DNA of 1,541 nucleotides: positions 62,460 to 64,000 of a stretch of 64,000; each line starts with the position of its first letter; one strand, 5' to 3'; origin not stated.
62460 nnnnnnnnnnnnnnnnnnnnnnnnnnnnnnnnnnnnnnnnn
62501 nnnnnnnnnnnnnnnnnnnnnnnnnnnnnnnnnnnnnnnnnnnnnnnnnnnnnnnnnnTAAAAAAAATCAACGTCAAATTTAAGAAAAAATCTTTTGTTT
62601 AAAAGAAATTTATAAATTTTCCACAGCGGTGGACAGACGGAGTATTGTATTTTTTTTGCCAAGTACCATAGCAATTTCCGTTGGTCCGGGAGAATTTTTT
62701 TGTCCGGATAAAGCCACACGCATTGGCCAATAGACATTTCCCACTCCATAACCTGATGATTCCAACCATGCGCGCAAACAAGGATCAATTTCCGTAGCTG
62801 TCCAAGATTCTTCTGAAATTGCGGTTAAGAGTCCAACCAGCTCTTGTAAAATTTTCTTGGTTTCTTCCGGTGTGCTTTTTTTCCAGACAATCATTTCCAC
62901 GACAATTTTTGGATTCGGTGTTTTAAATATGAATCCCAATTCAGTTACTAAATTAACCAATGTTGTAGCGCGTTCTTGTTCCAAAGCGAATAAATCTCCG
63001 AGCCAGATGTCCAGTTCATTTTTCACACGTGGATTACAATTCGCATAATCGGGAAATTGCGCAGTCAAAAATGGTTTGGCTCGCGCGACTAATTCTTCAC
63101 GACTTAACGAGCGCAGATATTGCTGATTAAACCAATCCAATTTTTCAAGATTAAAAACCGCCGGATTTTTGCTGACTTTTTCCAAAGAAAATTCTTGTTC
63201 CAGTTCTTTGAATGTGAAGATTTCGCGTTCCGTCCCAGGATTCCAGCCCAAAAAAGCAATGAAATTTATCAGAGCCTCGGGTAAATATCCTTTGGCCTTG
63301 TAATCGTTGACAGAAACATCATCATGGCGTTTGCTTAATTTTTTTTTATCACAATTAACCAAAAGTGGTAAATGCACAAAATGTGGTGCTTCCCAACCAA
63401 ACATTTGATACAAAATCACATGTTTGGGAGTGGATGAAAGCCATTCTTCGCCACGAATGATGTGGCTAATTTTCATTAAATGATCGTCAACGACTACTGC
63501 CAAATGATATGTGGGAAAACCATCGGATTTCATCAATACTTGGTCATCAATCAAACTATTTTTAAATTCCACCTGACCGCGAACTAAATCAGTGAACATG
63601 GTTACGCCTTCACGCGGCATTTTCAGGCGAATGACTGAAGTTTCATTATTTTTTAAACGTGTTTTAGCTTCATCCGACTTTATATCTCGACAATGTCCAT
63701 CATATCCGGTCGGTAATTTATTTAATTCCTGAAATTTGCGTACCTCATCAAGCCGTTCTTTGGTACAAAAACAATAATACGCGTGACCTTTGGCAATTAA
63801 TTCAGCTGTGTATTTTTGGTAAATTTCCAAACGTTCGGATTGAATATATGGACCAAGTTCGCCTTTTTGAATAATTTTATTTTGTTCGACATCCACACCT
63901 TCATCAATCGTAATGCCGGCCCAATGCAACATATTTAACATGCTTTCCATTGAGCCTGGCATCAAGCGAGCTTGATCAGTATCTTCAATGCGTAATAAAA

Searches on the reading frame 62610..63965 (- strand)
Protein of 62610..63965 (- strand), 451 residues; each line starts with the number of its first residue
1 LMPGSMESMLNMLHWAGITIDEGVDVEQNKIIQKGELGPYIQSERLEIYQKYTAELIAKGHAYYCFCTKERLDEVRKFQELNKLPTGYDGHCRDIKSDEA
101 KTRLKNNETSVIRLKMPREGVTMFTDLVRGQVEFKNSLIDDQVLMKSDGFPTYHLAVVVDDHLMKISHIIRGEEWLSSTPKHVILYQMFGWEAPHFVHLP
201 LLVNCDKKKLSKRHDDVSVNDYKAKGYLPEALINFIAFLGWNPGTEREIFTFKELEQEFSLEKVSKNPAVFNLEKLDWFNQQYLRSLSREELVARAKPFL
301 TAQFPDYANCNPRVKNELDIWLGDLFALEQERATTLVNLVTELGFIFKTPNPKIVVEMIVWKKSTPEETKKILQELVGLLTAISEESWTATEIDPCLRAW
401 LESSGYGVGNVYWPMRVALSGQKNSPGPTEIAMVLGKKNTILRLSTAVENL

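Call 92: search_protein_families(library=pfam, proteins=[window:62610-63965:-], max_evalue=0.000001)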
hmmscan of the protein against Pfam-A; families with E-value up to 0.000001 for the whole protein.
window:62610-63965:- (451 aa): 2 families
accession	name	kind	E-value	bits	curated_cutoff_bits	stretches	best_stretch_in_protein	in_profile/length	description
PF00749.27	tRNA-synt_1c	-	7.2e-80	268.7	23.4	1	3-278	50-314/314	tRNA synthetases class I (E and Q), catalytic domain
PF19269.4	Anticodon_2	-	1.3e-27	97.3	23.6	1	291-447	1-140/141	Anticodon binding domain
